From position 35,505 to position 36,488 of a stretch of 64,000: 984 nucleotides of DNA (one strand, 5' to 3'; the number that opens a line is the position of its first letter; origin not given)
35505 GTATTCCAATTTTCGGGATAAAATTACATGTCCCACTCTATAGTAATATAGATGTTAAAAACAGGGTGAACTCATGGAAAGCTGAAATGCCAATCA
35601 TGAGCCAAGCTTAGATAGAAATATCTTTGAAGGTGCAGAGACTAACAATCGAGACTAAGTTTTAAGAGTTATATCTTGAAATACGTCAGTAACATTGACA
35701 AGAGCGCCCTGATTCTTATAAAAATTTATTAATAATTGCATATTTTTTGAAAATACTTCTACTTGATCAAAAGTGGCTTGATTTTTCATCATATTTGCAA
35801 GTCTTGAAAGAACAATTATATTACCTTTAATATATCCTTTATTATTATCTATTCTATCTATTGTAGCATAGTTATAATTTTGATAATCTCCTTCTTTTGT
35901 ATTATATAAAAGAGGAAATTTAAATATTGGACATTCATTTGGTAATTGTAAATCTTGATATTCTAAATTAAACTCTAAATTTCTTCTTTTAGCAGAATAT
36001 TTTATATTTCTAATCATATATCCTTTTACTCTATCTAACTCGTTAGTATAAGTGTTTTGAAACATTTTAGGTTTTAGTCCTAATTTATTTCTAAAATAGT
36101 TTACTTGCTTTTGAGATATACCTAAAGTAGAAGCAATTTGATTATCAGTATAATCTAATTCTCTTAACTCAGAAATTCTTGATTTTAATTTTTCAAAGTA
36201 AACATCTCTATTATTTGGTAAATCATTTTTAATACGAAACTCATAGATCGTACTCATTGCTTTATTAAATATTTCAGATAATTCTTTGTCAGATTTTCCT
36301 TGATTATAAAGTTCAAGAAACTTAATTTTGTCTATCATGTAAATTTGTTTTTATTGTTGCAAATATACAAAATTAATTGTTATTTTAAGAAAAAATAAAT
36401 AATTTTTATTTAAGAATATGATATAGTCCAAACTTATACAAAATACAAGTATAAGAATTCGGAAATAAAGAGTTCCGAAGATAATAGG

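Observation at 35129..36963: Group I intron splitting a peptidase-C26/GATase1 gene exactly at the catalytic Cys codon, with an HNH homing endonuclease on the antisense strand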

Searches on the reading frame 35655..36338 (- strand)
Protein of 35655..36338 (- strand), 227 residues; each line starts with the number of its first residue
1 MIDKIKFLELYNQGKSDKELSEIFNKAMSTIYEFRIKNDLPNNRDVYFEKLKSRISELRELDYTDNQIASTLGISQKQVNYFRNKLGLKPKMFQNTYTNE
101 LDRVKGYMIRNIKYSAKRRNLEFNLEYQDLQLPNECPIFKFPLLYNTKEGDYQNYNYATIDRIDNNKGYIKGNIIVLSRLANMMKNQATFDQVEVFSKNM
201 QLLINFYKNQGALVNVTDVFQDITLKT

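Call 7: search_protein_families(library=pfam, proteins=[window:35655-36338:-], max_evalue=0.1)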
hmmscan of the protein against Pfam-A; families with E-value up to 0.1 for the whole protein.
window:35655-36338:- (227 aa): 4 families
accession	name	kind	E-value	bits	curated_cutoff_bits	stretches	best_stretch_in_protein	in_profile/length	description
PF13384.12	HTH_23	-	0.0005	20.2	24.6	0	3-32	6-35/50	Homeodomain-like domain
PF00196.25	GerE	-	0.0023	17.9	23.5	0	64-86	19-41/57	Bacterial regulatory proteins, luxR family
PF02796.21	HTH_7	-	0.055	14.1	23.8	0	8-32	15-39/45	Helix-turn-helix domain of resolvase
PF13936.12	HTH_38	-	0.081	13.1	27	0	9-32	15-38/44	Helix-turn-helix domain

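Call 10: search_protein_families(library=phrogs, proteins=[window:35655-36338:-], max_evalue=0.01)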
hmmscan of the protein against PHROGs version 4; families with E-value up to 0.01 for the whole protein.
window:35655-36338:- (227 aa): 10 families
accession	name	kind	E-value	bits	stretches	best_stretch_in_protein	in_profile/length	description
phrog_3322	-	DNA, RNA and nucleotide metabolism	3e-26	93.2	1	70-201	21-149/162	endonuclease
phrog_3118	-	DNA, RNA and nucleotide metabolism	2.1e-11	44.8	1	110-188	19-99/287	HNH endonuclease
phrog_1035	-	DNA, RNA and nucleotide metabolism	2.3e-10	41.8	1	86-192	115-217/271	endonuclease VII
phrog_1400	-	moron, auxiliary metabolic gene and host takeover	2.1e-08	35.4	1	155-201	56-102/251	Srd anti-sigma factor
phrog_12058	-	unknown function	2.2e-06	27.3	1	3-120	532-654/768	-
phrog_3377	-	DNA, RNA and nucleotide metabolism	3.4e-05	24.8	1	157-187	65-95/196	HNH endonuclease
phrog_3855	-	DNA, RNA and nucleotide metabolism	0.00032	22.1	0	50-84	67-101/115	HTH DNA binding protein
phrog_8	-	transcription regulation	0.00091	19.8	1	22-85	48-112/346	transcriptional regulator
phrog_4494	-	unknown function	0.0096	17.4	0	46-108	2-69/109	-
phrog_4592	-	moron, auxiliary metabolic gene and host takeover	0.0098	16.8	0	114-187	69-136/170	decoy of host sigma70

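Call 14: search_dna_similar(query=window:35655-36338:-, collection=phages, mode=protein, max_rows=30)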
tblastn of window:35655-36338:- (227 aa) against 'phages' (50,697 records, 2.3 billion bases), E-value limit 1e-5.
Records with a match: 96; places in all: 104; records where one place covers at least 80% of the query: 0.
Best place of each record, by identity: <60% 96.
By first word of the organism name: Pseudomonas 39; Synechococcus 9; Caulobacter 9; Ralstonia 7; Streptomyces 6; uncultured 4; Rhizobium 3; Brevundimonas 3; Dinoroseobacter 2; Stenotrophomonas 2; and 8 more.
By host as written in the record: Pseudomonas syringae pv. actinidiae 16; - 11; Ralstonia solanacearum 6; Streptomyces griseus ATCC 10137 4; Synechococcus sp. WH7803 4; Caulobacter crescentus 4; Caulobacter vibrioides CB15 4; Brevundimonas pondensis LVF1 3; and 35 more.
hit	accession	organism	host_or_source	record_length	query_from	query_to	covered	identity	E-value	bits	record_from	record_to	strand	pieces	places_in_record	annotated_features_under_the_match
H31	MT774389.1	uncultured phage cr116_1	human feces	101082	107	211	46%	44.3%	2e-20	95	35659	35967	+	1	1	hypothetical protein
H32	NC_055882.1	uncultured phage cr116_1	human feces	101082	107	211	46%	44.3%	2e-20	95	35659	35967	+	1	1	endonuclease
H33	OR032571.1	Synechococcus phage DSL-LC02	Synechococcus sp.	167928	104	206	45%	42.3%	3e-17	86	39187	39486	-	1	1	endonuclease | pyrimidine dimer DNA glycosylase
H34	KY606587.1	Dinoroseobacter phage vB_DshS-R5C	Dinoroseobacter shibae DFL12T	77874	94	193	44%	42.3%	1e-15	81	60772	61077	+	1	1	hypothetical protein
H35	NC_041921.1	Dinoroseobacter phage vB_DshS-R5C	Dinoroseobacter shibae DFL12T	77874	94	193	44%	42.3%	1e-15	81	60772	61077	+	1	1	endonuclease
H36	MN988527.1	Rhizobium phage RHph_N3_19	Rhizobium phaseoli N3_19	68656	107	210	46%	40.0%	1e-17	87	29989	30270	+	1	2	postulated decoy of host sigma factor protein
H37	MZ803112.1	Synechococcus T7-like virus S-TIP28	Synechococcus sp. CC9605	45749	71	208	61%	30.1%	3e-13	74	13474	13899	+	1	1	hypothetical protein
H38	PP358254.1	Ralstonia phage PY04L1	Ralstonia solanacearum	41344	60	197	61%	30.1%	2e-12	71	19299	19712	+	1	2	exonuclease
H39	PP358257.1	Ralstonia phage PY065YO380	Ralstonia solanacearum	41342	60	197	61%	30.1%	2e-12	71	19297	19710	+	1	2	exonuclease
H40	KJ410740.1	Synechococcus phage S-EIVl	Synechococcus sp. PCCC-A2c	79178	96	209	50%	35.0%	5e-10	64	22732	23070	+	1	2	hypothetical protein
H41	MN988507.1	Rhizobium phage RHph_N3_13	Rhizobium phaseoli N3_13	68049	108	197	40%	44.0%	7e-15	79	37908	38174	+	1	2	postulated decoy of host sigma factor protein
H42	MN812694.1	Pectobacterium phage Bobbio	Dickeya dianthicola F101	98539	108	210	45%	37.9%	7e-16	82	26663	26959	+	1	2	record has no annotation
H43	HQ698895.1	Synechococcus phage S-CBS4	Synechococcus sp. CB0101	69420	114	222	48%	35.1%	5e-12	70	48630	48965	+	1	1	Srd putative anti-sigma factor | hypothetical protein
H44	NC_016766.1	Synechococcus phage S-CBS4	Synechococcus sp. CB0101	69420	114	222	48%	35.1%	5e-12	70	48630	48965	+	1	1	endonuclease | hypothetical protein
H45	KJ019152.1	Synechococcus phage ACG-2014f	-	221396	108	208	44%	36.6%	1e-12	72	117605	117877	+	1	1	hypothetical protein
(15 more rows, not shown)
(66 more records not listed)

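Call 27: search_solved_structures(query=window:35655-36338:-, max_evalue=1, show_alignments=3)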
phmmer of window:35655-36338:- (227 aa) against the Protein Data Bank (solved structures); distinct sequences matched with E-value up to 1: 4.
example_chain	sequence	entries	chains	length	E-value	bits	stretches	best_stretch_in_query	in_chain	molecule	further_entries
8vd6_A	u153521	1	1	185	0.06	16.2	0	49-120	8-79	CAP REPEAT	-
2lvs_A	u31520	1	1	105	0.37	13.6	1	9-89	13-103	Putative uncharacterized protein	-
1l0o_C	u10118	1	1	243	0.43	13.4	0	61-85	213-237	sigma factor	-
2x48_A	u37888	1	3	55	0.43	13.4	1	51-82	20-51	CAG38821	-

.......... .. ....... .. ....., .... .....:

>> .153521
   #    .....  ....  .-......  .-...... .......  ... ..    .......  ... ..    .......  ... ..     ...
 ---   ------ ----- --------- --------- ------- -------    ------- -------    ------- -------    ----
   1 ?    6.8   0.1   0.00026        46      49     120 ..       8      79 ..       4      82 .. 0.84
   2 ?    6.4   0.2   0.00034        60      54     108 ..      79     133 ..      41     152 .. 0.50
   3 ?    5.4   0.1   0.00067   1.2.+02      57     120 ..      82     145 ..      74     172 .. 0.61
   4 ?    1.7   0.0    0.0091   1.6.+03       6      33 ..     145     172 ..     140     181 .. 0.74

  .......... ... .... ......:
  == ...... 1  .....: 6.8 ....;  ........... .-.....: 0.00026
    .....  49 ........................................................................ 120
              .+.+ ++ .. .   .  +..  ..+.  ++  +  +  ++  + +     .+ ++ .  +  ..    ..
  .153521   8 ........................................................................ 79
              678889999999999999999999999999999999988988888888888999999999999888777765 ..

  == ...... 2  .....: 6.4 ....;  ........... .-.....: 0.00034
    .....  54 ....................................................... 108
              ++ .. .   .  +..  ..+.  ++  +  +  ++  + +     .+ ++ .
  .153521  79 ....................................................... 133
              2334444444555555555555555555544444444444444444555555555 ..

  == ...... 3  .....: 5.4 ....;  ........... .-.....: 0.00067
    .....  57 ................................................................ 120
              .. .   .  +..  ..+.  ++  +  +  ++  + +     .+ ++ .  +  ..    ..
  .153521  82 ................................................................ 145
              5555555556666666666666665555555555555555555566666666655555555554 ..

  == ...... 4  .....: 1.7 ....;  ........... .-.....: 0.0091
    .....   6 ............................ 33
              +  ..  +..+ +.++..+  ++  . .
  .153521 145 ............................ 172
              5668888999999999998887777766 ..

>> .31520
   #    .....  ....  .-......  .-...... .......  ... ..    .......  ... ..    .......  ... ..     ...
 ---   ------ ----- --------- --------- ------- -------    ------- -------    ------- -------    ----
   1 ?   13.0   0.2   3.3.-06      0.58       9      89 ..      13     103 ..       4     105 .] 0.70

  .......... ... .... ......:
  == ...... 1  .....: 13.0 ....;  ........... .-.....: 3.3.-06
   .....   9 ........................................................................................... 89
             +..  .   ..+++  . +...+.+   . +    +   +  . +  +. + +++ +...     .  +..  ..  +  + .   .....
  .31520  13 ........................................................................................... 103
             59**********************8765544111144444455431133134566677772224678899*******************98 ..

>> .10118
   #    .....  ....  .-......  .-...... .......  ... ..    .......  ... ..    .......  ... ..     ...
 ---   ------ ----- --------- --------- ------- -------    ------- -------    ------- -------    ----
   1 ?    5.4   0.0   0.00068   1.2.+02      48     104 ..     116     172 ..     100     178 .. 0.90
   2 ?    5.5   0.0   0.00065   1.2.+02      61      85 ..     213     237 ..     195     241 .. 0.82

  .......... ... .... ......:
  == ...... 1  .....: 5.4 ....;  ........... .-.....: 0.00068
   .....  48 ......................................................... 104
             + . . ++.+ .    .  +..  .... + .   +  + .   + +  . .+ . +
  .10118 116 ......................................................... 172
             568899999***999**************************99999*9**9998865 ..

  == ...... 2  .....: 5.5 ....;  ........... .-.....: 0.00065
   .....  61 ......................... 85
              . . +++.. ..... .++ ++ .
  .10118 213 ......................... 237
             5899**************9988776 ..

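Call 28: search_protein_families(library=ncbifam, proteins=[window:35655-36338:-], max_evalue=1)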
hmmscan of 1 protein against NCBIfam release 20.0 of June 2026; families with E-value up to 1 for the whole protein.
window:35655-36338:- (227 aa): 10 families
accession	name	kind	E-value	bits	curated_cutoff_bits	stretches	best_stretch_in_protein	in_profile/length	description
NF040973.1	restrict_Sau3AI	equivalog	0.012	14.6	300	1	160-210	70-120/475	Sau3AI family type II restriction endonuclease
NF047781.1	LB099_fam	equivalog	0.014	15.4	200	0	6-37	98-129/170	LB099 family protein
NF037965.1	HetZ_rel_2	subfamily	0.015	14.4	400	1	5-88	243-322/367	HetZ-related protein 2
TIGR01814.1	kynureninase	equivalog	0.024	13.6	246.4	1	68-113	23-62/400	kynureninase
NF040595.1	HTH_Cbp1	equivalog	0.032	14.1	140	1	8-87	9-87/135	CRISPR DNA repeat-binding protein Cbp1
NF033545.0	transpos_IS630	equivalog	0.041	13.3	100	1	5-34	3-32/299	IS630 family transposase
NF047541.1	telomere_Tpg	equivalog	0.089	12.8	90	0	59-85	31-57/183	telomere-protecting terminal protein Tpg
NF012026.0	PRK15482.1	equivalog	0.12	11.9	408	1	41-89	15-61/285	HTH-type transcriptional regulator MurR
NF010406.0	PRK13832.1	subfamily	0.14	10.6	640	1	53-94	110-151/578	plasmid partitioning protein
NF040881.1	PTS_reg_TmaR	equivalog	0.65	10.1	170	0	93-125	66-98/103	PTS system regulator TmaR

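Call 29: find_homologous_proteins(query=window:35655-36338:-, max_evalue=0.00001)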
Query window:35655-36338:- (227 aa): 161 proteins with E <= 0.00001 among 971 candidates; the best 120 are listed.
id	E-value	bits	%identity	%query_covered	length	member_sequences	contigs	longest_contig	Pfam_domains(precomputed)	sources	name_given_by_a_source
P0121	3.7e-137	473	95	100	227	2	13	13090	PF13384.13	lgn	-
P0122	1.8e-112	392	79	100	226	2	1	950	PF13384.13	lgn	-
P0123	1.9e-74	268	59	100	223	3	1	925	-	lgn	-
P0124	1.0e-67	246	55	100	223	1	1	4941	-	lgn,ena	-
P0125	7.9e-66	240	56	99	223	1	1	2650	-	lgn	-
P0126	1.6e-65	239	55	99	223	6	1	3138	-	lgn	-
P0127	1.7e-59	219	49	99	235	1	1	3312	-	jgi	-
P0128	6.9e-58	214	77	58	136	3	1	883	PF13384.13,PF13518.13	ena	-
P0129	3.0e-57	212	50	98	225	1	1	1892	-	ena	-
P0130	7.9e-57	210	50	97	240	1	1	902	-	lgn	-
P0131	2.4e-54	202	54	79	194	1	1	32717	-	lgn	-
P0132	3.0e-54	202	44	96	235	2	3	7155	-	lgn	-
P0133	4.4e-54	201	49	98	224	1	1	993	PF13384.13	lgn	-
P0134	6.8e-54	201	48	97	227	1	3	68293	-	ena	-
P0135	1.5e-53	200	46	99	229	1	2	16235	-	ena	-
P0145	3.2e-52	195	53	72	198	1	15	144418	-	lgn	-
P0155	6.6e-50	188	46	96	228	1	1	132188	PF13384.13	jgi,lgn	jgi:hypothetical protein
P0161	3.5e-49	185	52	81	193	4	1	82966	-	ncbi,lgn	-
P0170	2.4e-47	179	51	76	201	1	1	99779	-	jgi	-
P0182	3.9e-46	175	41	96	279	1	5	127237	-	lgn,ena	-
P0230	1.3e-15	76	46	37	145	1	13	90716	-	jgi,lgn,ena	jgi:hypothetical protein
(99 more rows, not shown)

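Call 30: find_encoding_contigs(protein=P0121, flank=3000, max_places=8)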
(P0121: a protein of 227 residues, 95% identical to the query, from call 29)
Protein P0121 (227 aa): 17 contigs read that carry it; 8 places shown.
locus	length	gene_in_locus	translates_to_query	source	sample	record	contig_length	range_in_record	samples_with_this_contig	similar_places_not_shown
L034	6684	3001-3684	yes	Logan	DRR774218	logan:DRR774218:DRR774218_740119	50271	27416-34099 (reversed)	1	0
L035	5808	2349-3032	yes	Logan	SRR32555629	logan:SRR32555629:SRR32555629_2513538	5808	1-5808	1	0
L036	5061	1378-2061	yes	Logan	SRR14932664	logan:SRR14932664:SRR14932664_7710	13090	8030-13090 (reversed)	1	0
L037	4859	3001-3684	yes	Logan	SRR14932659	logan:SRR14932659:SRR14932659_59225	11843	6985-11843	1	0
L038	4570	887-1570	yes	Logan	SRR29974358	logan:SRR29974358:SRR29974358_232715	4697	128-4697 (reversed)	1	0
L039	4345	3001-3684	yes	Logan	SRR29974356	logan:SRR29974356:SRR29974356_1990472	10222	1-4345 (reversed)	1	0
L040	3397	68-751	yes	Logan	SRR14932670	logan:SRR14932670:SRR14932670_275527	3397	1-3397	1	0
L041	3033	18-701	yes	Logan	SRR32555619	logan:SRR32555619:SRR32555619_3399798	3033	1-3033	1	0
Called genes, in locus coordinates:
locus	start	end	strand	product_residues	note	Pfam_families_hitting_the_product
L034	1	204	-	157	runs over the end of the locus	-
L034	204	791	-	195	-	PF00692:dUTPase (faint)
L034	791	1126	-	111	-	-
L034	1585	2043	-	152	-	-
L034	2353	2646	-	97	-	-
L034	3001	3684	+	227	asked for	PF13384:HTH_23 (faint)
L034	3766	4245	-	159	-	-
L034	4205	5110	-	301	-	PF14395:COOH-NH2_lig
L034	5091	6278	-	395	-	-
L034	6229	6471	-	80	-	-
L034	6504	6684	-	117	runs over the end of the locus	-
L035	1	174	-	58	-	?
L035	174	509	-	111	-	-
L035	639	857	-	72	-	-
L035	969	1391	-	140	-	-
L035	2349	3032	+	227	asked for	PF13384:HTH_23 (faint)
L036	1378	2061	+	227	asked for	PF13384:HTH_23 (faint)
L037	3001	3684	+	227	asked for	PF13384:HTH_23 (faint)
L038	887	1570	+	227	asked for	PF13384:HTH_23 (faint)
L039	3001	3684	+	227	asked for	PF13384:HTH_23 (faint)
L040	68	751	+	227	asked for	PF13384:HTH_23 (faint)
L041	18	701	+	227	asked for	PF13384:HTH_23 (faint)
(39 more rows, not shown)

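Call 31: find_encoding_contigs(protein=P0134, flank=3000, max_places=3)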
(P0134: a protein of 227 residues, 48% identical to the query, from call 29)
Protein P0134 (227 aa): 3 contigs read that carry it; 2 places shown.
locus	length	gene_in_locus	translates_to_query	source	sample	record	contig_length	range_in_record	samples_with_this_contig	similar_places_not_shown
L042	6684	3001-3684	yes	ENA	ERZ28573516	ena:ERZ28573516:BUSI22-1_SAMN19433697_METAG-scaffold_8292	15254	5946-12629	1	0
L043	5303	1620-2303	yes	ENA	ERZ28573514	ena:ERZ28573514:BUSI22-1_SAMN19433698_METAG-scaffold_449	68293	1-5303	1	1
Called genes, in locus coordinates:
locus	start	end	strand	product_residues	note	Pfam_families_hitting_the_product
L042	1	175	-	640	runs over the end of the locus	-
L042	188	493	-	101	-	-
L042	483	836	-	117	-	PF14395:COOH-NH2_lig (weak)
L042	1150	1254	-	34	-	-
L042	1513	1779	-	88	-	-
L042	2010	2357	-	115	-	-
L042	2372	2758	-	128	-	-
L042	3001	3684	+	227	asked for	-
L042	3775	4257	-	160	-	PF07722:Peptidase_C26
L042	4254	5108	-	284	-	-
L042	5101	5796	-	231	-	PF00117:GATase, PF07722:Peptidase_C26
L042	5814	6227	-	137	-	PF06094:GGACT, PF21986:AH_C (faint)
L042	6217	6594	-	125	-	-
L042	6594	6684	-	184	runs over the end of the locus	PF21986:AH_C (faint)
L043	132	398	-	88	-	-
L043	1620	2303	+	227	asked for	-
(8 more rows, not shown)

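Call 55: find_encoding_contigs(protein=P0145, flank=2500, max_places=3)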
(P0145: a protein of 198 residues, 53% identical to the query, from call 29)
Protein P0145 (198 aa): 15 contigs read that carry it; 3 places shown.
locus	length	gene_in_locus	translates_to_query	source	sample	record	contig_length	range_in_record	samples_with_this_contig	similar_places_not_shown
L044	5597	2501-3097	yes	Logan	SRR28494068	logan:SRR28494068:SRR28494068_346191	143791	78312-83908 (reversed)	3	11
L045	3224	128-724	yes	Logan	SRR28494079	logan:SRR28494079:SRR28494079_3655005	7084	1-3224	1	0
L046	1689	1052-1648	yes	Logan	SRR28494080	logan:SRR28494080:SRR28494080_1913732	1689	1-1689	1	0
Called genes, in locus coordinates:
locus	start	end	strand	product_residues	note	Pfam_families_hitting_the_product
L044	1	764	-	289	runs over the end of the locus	PF14395:COOH-NH2_lig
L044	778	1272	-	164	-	-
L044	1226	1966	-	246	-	PF07722:Peptidase_C26, PF00117:GATase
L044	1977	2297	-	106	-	-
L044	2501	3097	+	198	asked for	-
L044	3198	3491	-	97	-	PF07722:Peptidase_C26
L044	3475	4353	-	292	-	-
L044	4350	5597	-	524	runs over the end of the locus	PF12224:Amidoligase_2 (faint)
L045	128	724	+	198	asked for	-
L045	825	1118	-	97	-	PF07722:Peptidase_C26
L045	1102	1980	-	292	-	-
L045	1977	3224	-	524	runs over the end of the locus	PF12224:Amidoligase_2 (faint)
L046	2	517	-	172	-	?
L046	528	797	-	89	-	-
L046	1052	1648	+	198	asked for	-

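Call 56: find_encoding_contigs(protein=P0155, flank=2500, max_places=2)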
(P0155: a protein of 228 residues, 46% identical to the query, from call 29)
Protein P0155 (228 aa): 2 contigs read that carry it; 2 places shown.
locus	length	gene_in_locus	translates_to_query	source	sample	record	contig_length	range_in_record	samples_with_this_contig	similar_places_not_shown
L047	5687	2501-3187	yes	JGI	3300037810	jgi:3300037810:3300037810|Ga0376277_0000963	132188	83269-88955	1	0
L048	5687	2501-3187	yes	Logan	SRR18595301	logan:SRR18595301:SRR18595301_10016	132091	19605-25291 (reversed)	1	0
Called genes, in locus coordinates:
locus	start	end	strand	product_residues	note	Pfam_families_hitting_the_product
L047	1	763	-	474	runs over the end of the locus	-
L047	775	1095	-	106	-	-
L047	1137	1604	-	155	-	-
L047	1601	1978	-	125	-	-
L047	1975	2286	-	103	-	-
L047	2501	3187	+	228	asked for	PF13384:HTH_23 (faint)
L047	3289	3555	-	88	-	PF07722:Peptidase_C26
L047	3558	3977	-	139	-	-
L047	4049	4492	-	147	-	-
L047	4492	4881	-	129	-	-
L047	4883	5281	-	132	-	-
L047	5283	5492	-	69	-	-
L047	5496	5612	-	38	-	-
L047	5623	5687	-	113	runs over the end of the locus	-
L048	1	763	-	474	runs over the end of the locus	-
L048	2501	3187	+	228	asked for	PF13384:HTH_23 (faint)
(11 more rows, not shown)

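Call 57: find_encoding_contigs(protein=P0170, flank=2500, max_places=2)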
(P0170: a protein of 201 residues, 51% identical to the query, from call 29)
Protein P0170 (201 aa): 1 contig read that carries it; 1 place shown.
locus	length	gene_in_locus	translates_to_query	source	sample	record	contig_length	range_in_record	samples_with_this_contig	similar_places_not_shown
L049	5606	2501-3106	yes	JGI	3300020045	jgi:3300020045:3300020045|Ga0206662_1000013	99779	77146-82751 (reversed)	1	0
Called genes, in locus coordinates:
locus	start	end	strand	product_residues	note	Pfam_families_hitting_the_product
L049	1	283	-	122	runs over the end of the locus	-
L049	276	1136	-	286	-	PF02222:ATP-grasp (weak)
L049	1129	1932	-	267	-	-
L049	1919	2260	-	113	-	-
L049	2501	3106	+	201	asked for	-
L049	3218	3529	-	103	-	PF07722:Peptidase_C26 (weak)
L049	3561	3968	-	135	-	PF21986:AH_C (faint), PF06094:GGACT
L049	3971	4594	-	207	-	PF06094:GGACT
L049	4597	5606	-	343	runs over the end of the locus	-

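Call 69: predict_structure(alignment_id=A4)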
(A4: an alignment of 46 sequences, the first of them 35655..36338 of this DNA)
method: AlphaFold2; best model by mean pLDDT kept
length: 227 residues; sequences in the alignment: 46
mean_pLDDT: 90.7   pTM: 0.59
mean pLDDT of the five models: 90.7, 89.4, 85.2, 84.0, 83.0
residues with pLDDT >= 90: 158; 70-90: 68; 50-70: 1; < 50: 0
segments of 3 or more residues with pLDDT < 50: none
pLDDT, mean of each block of 10 residues (from residue 1): 93 90 96 94 86 95 94 93 92 81 93 94 95 95 88 93 94 95 84 89 88 77 83
secondary structure, 60 per line:
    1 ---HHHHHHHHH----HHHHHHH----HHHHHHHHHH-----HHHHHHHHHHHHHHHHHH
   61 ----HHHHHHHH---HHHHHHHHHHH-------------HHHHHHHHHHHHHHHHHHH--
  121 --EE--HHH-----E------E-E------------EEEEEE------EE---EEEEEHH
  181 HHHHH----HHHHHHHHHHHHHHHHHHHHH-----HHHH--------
elements in order: H4-12 H17-23 H28-37 H43-60 H65-72 H76-86 H100-118 E157-162 E174-178 H179-185 H190-210 H216-219
